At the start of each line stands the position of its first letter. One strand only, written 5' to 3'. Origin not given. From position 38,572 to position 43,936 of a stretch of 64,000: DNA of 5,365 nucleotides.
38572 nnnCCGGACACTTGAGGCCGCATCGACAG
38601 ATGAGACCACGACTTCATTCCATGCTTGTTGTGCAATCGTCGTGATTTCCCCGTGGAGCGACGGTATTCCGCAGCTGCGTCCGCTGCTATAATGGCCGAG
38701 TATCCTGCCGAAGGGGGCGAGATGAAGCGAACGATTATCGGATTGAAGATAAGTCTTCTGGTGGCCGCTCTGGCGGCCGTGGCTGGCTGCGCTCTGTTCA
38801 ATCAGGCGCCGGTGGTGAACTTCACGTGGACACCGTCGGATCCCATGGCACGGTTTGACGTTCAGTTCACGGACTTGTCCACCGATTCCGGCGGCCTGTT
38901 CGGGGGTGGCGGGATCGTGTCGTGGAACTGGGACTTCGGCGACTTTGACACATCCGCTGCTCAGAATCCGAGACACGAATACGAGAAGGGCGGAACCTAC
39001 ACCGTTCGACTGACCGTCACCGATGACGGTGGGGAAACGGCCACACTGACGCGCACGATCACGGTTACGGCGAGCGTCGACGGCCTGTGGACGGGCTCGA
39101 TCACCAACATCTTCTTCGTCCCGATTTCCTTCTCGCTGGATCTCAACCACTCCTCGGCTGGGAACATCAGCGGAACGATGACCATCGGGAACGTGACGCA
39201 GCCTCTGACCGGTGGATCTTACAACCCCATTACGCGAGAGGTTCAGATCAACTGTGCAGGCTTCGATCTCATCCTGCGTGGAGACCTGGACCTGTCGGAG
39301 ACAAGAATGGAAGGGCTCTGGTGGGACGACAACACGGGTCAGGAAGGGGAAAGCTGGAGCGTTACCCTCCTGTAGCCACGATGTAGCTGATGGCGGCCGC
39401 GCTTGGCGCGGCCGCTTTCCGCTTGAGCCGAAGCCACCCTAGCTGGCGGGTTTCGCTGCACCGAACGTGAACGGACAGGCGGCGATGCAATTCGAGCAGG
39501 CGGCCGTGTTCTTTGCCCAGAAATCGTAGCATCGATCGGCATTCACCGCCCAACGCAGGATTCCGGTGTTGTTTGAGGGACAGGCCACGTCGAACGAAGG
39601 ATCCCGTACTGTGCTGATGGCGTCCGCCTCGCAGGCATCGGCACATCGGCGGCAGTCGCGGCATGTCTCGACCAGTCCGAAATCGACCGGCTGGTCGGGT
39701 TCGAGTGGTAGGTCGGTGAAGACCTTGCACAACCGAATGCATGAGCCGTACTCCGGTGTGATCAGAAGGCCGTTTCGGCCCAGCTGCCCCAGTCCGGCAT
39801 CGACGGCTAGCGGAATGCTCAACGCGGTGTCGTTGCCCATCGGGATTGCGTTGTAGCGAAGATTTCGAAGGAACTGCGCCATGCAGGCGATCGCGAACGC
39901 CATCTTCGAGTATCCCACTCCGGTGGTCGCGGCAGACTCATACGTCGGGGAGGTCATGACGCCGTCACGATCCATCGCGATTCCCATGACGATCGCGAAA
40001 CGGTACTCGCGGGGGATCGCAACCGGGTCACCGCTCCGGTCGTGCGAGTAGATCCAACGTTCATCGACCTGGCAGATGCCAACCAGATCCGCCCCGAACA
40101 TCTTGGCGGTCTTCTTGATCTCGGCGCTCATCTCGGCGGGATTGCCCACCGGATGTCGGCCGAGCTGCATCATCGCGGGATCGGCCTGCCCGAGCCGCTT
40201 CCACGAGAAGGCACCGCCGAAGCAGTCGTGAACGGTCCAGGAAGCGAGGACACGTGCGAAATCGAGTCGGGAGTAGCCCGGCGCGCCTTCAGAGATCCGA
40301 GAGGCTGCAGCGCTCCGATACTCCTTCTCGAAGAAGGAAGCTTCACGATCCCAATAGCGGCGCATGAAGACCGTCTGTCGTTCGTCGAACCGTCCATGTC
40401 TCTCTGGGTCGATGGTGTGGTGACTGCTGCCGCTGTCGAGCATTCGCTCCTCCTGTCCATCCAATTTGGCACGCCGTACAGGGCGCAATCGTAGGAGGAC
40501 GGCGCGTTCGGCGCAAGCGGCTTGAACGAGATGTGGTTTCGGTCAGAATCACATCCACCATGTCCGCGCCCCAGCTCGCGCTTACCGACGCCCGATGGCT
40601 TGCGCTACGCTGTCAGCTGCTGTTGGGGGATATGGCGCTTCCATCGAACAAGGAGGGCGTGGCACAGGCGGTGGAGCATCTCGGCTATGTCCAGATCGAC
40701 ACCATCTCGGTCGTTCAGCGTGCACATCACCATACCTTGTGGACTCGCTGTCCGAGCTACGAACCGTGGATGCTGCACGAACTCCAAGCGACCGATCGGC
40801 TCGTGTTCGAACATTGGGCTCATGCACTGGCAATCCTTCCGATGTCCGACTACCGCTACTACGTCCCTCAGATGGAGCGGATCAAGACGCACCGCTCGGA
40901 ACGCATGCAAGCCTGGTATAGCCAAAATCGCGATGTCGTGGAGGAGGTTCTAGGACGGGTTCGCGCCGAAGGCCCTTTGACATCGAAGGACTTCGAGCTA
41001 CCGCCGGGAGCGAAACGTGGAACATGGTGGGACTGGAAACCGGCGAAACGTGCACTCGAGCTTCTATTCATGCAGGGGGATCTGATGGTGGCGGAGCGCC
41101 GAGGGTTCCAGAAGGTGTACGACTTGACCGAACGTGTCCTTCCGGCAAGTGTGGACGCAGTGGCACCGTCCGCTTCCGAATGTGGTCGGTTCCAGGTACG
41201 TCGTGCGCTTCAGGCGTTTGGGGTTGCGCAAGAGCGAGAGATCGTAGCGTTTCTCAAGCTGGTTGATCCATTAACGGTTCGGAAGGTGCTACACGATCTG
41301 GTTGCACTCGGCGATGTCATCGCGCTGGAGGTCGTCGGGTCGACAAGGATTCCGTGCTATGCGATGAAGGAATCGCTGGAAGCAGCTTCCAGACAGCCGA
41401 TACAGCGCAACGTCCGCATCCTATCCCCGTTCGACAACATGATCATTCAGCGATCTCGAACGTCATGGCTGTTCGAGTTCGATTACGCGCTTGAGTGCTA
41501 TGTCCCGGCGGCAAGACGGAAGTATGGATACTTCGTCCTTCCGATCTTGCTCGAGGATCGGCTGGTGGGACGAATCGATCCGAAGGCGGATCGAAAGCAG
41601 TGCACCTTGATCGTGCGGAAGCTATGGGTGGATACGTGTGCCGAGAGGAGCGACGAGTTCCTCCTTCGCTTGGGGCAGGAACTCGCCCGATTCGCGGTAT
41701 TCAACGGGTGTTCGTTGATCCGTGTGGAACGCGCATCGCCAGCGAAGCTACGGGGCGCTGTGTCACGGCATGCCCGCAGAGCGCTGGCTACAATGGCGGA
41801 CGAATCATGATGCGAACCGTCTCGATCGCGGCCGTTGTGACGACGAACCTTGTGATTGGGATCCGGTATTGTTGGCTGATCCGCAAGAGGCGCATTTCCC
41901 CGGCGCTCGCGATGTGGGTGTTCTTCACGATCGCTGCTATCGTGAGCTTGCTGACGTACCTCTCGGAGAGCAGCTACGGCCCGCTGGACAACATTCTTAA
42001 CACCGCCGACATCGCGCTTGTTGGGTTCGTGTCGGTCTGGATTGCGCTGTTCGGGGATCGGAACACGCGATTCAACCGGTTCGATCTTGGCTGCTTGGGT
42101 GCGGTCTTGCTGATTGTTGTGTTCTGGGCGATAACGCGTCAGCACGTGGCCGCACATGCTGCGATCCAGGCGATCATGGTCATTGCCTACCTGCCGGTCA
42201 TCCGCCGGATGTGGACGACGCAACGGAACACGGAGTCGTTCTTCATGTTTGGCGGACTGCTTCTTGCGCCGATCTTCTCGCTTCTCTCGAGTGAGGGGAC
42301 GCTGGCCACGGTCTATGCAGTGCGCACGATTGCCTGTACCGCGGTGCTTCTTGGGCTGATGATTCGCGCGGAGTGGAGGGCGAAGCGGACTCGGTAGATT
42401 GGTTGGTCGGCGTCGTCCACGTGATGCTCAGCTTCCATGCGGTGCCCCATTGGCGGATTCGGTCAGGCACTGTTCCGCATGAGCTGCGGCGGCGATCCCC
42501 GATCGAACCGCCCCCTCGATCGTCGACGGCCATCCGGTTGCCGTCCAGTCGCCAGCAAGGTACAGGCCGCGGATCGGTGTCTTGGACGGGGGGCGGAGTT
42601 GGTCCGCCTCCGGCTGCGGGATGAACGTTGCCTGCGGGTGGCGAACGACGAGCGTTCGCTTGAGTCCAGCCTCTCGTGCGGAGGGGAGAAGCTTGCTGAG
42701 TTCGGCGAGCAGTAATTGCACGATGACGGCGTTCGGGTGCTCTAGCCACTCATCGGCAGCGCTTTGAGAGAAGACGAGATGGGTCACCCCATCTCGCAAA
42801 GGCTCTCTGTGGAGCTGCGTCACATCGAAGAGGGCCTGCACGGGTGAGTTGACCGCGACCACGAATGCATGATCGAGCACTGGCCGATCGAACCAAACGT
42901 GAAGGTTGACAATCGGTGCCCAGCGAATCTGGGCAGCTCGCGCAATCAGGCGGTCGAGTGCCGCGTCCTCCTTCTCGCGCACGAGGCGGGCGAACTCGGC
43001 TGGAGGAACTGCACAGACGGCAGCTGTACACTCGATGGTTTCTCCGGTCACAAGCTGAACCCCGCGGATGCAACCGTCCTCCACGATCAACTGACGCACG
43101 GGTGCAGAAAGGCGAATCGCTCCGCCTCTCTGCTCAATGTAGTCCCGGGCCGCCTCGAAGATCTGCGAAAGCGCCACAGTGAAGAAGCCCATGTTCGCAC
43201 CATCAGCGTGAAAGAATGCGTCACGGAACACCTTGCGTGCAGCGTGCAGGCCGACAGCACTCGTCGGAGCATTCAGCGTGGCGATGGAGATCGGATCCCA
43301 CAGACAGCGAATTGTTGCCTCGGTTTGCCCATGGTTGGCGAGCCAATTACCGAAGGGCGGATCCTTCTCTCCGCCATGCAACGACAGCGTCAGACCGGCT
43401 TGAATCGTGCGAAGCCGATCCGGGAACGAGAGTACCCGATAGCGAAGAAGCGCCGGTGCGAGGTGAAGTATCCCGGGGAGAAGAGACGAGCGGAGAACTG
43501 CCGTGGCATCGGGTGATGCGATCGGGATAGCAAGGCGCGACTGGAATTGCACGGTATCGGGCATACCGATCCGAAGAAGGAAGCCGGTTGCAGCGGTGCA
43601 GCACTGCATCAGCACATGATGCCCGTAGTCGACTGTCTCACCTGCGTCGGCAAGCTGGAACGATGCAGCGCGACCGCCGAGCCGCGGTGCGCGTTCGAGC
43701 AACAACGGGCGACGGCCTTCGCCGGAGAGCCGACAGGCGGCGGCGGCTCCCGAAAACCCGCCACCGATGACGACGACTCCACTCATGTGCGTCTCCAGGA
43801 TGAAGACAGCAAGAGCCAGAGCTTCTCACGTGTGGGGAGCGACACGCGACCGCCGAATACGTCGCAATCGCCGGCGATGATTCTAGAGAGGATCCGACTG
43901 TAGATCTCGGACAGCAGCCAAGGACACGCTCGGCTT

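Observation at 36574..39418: Terminator-bracketed operon: beta-rich secreted protein, truncated sigma paralogue, PKD lipoprotein (candidate envelope-to-RNAP module)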

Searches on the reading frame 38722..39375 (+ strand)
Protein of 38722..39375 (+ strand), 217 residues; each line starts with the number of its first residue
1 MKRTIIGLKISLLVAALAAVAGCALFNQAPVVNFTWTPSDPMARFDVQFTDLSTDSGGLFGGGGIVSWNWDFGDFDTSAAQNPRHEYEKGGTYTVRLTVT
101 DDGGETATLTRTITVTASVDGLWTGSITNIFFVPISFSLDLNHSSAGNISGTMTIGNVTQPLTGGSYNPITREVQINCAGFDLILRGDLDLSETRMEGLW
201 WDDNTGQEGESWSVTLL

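Call 3: search_protein_families(library=pfam, proteins=[window:38722-39375:+], max_evalue=1)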
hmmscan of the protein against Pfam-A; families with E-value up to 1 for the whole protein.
window:38722-39375:+ (217 aa): 8 families
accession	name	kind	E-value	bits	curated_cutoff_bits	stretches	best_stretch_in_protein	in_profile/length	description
PF18911.6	PKD_4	-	6.4e-17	61.8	27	1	27-115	1-83/85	PKD domain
PF00801.26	PKD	-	2.1e-10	40.9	23.5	1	47-111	17-77/80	PKD domain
PF16403.11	Bact_surface_Ig-like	-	0.00019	21.8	27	1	87-115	43-71/71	Bacterial surface protein, Ig-like domain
PF22352.2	K319L-like_PKD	-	0.0014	19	27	1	62-115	25-84/84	K319L-like, PKD domain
PF05345.18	He_PIG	-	0.064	14.1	24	1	90-116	70-96/96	Putative Ig domain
PF18981.6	InlK_D3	-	0.091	13.3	25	1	88-115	47-73/75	Internalin K domain (D3/D4)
PF19077.6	Big_13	-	0.11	13.4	27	1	90-115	74-100/102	Bacterial Ig-like domain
PF17963.7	Big_9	-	0.33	12.3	23.6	1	27-114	1-89/89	Bacterial Ig domain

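Call 4: search_protein_families(library=ncbifam, proteins=[window:38722-39375:+], max_evalue=1)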
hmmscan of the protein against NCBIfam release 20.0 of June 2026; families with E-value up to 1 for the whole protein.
window:38722-39375:+ (217 aa): 5 families
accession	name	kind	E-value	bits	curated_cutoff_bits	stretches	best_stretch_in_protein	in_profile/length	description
TIGR00864.1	PCC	subfamily_domain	5.4e-05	19.7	1861.4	1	60-140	1420-1497/2700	polycystin cation channel protein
NF058578.1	CPR_pilus_PamR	equivalog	0.00024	20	300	1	78-111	201-234/297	pilus system RbmA-like protein PamR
NF033932.1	LapB_rpt_80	domain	0.049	13.9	45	1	91-116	1-27/83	LapB repeat-containing protein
NF041112.1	chap_CsgH_alph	subfamily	0.12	12.5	35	1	87-107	67-87/91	curli-like amyloid fiber formation chaperone CsgH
NF041280.1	mem_Micro_34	equivalog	0.14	12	37.5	1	10-23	8-21/34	small membrane protein MtfM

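Call 66: search_protein_families(library=padloc, proteins=[window:38722-39375:+], max_evalue=0.01)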
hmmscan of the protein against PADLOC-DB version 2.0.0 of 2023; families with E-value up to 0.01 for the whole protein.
window:38722-39375:+ (217 aa): 0 families

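Call 67: search_protein_families(library=phrogs, proteins=[window:38722-39375:+], max_evalue=0.01)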
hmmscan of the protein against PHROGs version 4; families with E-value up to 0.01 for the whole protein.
window:38722-39375:+ (217 aa): 0 families

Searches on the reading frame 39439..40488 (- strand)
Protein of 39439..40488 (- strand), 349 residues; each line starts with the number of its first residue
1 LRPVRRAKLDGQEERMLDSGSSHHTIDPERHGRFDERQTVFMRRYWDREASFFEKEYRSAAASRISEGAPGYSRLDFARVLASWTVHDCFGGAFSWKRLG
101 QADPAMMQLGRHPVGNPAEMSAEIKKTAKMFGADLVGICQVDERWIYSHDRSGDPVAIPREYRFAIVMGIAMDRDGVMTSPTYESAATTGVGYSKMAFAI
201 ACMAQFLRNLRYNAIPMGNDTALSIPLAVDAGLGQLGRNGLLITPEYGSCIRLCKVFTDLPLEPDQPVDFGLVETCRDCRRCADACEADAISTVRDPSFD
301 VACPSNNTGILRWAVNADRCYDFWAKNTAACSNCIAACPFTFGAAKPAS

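Call 3: search_protein_families(library=pfam, proteins=[window:39439-40488:-], max_evalue=1)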
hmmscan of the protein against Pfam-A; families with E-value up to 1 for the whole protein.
window:39439-40488:- (349 aa): 8 families
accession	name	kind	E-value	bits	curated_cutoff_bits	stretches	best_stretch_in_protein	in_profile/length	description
PF12838.12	Fer4_7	-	2.3e-06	28.4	27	1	275-340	1-50/52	4Fe-4S dicluster domain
PF13486.11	Dehalogenase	-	2.6e-05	24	24.3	1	148-262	190-306/306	Reductive dehalogenase subunit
PF13484.11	Fer4_16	-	7.6e-05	23.9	30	1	276-340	2-65/66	4Fe-4S double cluster binding domain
PF24001.1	DUF7317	-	0.0077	16.4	27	1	163-205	3-43/57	Family of unknown function (DUF7317)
PF00037.32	Fer4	-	0.039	14.2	21.1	1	274-292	6-24/24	4Fe-4S binding domain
PF13187.11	Fer4_9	-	0.092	13.2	27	1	250-291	8-52/52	4Fe-4S dicluster domain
PF25160.1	LdpA_Fe-S-bd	-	0.44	10.8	27.6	0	274-294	26-46/49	LdpA Fe-S cluster-binding domain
PF12800.12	Fer4_4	-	0.48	11.4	24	1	274-287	2-15/17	4Fe-4S binding domain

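Call 4: search_protein_families(library=ncbifam, proteins=[window:39439-40488:-], max_evalue=1)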
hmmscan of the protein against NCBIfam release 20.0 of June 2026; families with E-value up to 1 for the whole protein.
window:39439-40488:- (349 aa): 9 families
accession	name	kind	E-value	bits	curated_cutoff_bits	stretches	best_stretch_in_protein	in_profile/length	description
TIGR02486.1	RDH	subfamily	1.4e-55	189.4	160.35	2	150-341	75-279/314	reductive dehalogenase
TIGR00276.1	TIGR00276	equivalog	3.8e-13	49.2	200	1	225-293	134-198/337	tRNA epoxyqueuosine(34) reductase QueG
NF006221.0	PRK08348.1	subfamily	0.0014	18.3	124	1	273-339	43-88/136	NADH-plastoquinone oxidoreductase subunit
TIGR04105.1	FeFe_hydrog_B1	subfamily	0.0099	14.6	450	1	274-341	142-203/462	monomeric [FeFe] hydrogenase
TIGR04270.1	Rama_corrin_act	subfamily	0.055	11.8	500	1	179-339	402-523/534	methylamine methyltransferase corrinoid protein reductive activase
TIGR02494.1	PFLE_PFLC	subfamily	0.41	9.8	174.35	1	247-294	53-100/293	glycyl-radical enzyme activating protein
TIGR04395.1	cutC_activ_rSAM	equivalog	0.46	9.7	360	1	248-294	60-106/309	choline TMA-lyase-activating enzyme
TIGR02179.1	PorD_KorD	subfamily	0.7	10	60.05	1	274-295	55-76/78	2-oxoacid:acceptor oxidoreductase, delta subunit, pyruvate/2-ketoisovalerate family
TIGR01582.1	FDH-beta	equivalog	1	8.4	334.7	1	293-342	95-140/283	formate dehydrogenase subunit beta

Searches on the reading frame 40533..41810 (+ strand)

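Call 34: search_protein_families(library=pfam, proteins=[window:40533-41810:+], max_evalue=0.001)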
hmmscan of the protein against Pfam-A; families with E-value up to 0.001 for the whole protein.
window:40533-41810:+ (425 aa): 1 family
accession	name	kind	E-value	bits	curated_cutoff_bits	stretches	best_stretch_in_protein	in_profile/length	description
PF06224.18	AlkZ-like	-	2.7e-73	247.9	25.9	1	47-388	1-327/329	DNA glycosylase AlkZ-like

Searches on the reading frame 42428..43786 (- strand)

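Call 34: search_protein_families(library=pfam, proteins=[window:42428-43786:-], max_evalue=0.001)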
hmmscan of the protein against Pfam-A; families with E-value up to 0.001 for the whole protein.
window:42428-43786:- (452 aa): 6 families
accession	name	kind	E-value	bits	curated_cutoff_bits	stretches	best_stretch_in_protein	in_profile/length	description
PF01593.30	Amino_oxidase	-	1.9e-45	156.4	19.8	1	11-435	1-440/443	Flavin containing amine oxidoreductase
PF13450.12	NAD_binding_8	-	1.1e-13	51.7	21.9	1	6-61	1-54/68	NAD(P)-binding Rossmann-like domain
PF01266.30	DAO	-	2.3e-09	37.7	27.9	1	4-41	2-38/353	FAD dependent oxidoreductase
PF12831.13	FAD_oxidored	-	1.5e-05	24.9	27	1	4-42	2-40/416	FAD dependent oxidoreductase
PF00890.30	FAD_binding_2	-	3.2e-05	23.7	20.4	0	4-41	2-39/414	FAD binding domain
PF03486.20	HI0933_like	-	0.00039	20.4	50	0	4-37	3-36/244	HI0933-like protein Rossmann domain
